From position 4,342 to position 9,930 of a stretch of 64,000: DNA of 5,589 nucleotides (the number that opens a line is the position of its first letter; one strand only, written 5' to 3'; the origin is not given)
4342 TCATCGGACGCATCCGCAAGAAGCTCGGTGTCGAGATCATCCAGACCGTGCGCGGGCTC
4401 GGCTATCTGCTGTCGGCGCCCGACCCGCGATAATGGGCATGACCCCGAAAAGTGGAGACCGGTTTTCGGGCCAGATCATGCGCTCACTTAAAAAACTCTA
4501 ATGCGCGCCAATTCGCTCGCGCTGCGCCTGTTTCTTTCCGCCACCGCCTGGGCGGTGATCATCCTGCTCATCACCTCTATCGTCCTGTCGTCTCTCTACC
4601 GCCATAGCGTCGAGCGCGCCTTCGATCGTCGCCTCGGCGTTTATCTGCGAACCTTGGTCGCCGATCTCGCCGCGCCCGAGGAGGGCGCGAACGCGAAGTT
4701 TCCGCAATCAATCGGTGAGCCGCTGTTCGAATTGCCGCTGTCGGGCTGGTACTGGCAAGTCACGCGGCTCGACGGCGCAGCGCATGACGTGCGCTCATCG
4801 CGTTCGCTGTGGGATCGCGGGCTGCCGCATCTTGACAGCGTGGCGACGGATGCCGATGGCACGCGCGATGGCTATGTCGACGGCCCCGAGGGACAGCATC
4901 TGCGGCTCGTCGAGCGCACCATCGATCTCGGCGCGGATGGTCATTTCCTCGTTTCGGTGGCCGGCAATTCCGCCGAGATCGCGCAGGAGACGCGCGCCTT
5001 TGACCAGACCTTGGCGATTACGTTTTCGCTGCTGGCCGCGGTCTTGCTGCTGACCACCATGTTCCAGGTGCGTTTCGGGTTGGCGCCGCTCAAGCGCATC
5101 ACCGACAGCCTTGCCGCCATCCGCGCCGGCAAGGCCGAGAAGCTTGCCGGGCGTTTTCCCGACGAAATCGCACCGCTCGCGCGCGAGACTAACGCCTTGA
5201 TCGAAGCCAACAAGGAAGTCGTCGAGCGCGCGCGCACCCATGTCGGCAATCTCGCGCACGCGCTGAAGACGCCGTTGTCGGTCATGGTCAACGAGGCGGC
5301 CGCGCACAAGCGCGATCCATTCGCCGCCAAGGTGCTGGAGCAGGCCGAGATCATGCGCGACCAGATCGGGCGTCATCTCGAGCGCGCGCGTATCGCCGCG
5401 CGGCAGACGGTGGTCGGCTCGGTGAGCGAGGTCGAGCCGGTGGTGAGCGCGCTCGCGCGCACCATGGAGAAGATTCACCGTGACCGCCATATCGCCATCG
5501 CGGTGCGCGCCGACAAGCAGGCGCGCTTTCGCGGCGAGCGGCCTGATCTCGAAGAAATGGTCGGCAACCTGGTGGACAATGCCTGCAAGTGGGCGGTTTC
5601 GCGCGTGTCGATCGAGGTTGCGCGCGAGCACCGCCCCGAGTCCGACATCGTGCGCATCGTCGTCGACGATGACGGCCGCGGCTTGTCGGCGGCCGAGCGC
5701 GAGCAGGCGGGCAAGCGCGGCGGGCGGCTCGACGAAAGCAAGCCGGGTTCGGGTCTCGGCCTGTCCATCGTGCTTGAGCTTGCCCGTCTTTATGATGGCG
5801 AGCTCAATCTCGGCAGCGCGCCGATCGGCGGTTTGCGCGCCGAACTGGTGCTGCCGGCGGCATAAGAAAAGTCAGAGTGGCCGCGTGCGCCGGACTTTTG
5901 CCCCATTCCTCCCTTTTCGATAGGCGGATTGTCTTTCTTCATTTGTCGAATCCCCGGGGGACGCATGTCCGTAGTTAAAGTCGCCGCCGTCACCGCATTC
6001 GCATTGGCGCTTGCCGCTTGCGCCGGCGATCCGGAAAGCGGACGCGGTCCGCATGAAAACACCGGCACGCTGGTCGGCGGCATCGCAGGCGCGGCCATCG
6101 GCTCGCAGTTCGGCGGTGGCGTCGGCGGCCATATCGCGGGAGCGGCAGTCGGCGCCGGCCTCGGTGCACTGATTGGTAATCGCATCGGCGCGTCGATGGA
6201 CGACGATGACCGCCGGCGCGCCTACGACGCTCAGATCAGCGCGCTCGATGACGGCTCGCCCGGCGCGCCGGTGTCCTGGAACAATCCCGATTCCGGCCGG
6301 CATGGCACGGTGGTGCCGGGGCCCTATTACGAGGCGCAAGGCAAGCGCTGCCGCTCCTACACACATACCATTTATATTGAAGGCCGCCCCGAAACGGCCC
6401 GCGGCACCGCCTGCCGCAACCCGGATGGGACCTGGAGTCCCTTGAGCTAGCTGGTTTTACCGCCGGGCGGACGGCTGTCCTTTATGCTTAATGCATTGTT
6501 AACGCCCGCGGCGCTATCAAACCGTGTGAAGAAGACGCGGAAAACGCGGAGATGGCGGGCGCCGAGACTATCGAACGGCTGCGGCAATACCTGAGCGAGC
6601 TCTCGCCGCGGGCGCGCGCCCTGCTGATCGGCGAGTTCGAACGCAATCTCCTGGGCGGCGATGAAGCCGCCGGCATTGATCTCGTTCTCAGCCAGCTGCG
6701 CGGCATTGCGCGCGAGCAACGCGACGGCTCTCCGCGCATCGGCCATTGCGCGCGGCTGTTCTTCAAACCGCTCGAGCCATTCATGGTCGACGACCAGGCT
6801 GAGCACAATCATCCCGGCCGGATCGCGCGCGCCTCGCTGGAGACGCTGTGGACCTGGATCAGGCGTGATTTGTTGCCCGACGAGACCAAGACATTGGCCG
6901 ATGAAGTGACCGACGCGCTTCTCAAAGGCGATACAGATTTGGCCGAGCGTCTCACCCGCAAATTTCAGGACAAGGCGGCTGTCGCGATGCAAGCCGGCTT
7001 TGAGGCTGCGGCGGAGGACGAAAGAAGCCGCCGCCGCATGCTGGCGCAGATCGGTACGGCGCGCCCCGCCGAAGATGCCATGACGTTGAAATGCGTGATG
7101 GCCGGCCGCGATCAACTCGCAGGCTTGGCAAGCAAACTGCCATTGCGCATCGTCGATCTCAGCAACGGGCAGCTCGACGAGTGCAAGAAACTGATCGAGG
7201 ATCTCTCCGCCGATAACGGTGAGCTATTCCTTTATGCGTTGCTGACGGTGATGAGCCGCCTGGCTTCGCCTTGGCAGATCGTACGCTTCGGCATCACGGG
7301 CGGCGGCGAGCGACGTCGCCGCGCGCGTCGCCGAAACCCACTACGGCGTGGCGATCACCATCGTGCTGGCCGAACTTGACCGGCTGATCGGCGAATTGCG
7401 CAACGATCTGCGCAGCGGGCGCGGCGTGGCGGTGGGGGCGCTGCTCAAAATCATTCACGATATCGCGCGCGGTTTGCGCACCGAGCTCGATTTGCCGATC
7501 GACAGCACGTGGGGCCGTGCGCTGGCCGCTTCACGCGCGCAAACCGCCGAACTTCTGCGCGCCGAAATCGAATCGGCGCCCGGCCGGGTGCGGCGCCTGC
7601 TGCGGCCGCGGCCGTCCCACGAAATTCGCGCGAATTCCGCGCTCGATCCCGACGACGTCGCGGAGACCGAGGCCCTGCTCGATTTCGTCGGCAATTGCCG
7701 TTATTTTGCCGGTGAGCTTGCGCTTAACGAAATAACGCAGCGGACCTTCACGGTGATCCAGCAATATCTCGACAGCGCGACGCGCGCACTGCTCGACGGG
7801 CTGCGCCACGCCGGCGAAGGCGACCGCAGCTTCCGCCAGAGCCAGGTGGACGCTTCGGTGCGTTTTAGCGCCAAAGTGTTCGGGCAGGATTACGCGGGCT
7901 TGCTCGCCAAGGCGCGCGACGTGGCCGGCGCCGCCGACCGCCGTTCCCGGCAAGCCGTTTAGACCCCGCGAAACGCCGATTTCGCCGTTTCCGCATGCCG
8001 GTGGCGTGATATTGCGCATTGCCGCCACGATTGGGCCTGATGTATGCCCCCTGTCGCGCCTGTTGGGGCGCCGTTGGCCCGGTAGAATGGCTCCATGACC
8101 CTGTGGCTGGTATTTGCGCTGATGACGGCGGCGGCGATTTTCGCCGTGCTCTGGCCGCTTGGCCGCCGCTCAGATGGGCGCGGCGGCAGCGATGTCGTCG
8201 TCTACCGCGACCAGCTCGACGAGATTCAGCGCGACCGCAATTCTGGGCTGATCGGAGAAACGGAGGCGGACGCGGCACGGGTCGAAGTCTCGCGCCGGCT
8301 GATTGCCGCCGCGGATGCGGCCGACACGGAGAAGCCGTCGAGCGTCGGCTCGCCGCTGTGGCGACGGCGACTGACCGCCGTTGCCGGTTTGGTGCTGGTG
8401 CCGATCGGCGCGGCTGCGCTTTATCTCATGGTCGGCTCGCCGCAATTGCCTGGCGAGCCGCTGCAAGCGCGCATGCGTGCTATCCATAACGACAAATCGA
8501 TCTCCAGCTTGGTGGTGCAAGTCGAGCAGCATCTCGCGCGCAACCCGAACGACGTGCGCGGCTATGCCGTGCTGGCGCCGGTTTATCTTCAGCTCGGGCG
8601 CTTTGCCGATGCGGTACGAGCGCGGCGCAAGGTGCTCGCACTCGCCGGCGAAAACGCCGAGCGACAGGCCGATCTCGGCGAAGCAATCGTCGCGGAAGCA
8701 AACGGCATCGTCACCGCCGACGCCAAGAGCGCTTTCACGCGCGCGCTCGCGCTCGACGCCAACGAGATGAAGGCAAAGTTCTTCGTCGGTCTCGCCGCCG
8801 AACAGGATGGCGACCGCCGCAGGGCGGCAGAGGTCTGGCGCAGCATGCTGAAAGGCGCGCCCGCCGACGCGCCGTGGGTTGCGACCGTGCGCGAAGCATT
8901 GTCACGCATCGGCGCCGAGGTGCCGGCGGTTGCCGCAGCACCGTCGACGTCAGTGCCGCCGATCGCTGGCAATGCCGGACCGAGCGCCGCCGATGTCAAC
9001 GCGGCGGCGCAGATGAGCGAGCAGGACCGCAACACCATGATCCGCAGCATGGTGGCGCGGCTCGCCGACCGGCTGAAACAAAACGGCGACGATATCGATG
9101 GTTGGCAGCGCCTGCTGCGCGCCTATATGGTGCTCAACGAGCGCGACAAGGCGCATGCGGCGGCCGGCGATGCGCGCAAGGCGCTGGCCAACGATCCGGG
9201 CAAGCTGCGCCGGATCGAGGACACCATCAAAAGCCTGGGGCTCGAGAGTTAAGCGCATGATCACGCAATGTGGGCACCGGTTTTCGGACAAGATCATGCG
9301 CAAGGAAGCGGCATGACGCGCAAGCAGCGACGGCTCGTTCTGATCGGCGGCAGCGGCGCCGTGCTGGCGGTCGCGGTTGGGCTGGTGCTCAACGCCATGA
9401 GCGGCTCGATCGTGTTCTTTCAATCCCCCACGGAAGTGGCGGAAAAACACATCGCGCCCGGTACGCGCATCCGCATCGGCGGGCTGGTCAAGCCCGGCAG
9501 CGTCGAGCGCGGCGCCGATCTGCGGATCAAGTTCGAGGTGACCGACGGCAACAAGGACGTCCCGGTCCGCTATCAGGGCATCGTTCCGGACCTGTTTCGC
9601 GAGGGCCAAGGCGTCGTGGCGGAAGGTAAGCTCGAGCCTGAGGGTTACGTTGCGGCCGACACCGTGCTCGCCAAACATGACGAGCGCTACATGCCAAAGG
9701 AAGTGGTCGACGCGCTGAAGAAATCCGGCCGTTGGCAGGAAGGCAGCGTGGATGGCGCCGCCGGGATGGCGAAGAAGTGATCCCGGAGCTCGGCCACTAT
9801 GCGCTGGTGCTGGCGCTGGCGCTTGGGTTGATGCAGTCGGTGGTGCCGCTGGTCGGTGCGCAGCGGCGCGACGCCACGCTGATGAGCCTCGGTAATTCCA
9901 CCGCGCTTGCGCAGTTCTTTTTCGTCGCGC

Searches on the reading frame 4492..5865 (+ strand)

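Call 22: search_protein_families(library=pfam, proteins=[window:4492-5865:+], max_evalue=0.0001)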
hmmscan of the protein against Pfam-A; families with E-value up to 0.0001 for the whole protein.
window:4492-5865:+ (457 aa): 1 family
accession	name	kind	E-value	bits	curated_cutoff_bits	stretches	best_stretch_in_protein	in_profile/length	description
PF02518.31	HATPase_c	-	1.2e-15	58.4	26.4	1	350-456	3-109/111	Histidine kinase-, DNA gyrase B-, and HSP90-like ATPase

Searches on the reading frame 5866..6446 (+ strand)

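Call 73: search_protein_families(library=pfam, proteins=[window:5866-6446:+], max_evalue=0.001)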
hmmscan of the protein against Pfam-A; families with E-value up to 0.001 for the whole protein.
window:5866-6446:+ (193 aa): 3 families
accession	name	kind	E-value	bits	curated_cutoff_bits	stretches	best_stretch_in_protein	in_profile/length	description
PF13488.11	Gly-zipper_Omp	-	5.2e-09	36.3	25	1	70-114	1-45/46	Glycine zipper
PF16998.10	17kDa_Anti_2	-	4.5e-08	33.4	26.6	1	119-191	37-109/116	17 kDa outer membrane surface antigen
PF05433.20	Rick_17kDa_Anti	-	2.3e-06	27.9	24.2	1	67-108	2-43/43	Glycine zipper 2TM domain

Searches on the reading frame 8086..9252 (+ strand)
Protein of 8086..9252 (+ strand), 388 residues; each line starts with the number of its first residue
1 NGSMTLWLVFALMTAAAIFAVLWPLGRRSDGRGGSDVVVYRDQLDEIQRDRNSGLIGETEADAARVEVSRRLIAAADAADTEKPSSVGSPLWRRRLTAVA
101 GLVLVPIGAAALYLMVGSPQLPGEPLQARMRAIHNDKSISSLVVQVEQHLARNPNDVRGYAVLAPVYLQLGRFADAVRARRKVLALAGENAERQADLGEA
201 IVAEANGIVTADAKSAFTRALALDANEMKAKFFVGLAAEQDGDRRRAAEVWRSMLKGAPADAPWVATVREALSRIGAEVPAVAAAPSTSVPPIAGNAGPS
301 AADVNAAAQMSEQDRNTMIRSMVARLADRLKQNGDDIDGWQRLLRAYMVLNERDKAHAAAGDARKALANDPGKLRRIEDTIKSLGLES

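Call 22: search_protein_families(library=pfam, proteins=[window:8086-9252:+], max_evalue=0.0001)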
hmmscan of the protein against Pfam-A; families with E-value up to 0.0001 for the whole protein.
window:8086-9252:+ (388 aa): 1 family
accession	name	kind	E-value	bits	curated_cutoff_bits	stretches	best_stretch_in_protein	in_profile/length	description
PF23914.1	TPR_CcmH_CycH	-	3.4e-17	63.2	42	1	135-263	28-156/158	Cytochrome c-type biogenesis protein H TPR domain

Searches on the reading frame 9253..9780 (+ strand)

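Call 22: search_protein_families(library=pfam, proteins=[window:9253-9780:+], max_evalue=0.0001)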
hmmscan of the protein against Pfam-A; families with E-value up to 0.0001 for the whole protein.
window:9253-9780:+ (175 aa): 1 family
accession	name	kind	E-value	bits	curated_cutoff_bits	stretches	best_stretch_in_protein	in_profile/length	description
PF03100.22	CcmE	-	2.4e-35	121.3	24.6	1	53-149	1-99/99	CcmE domain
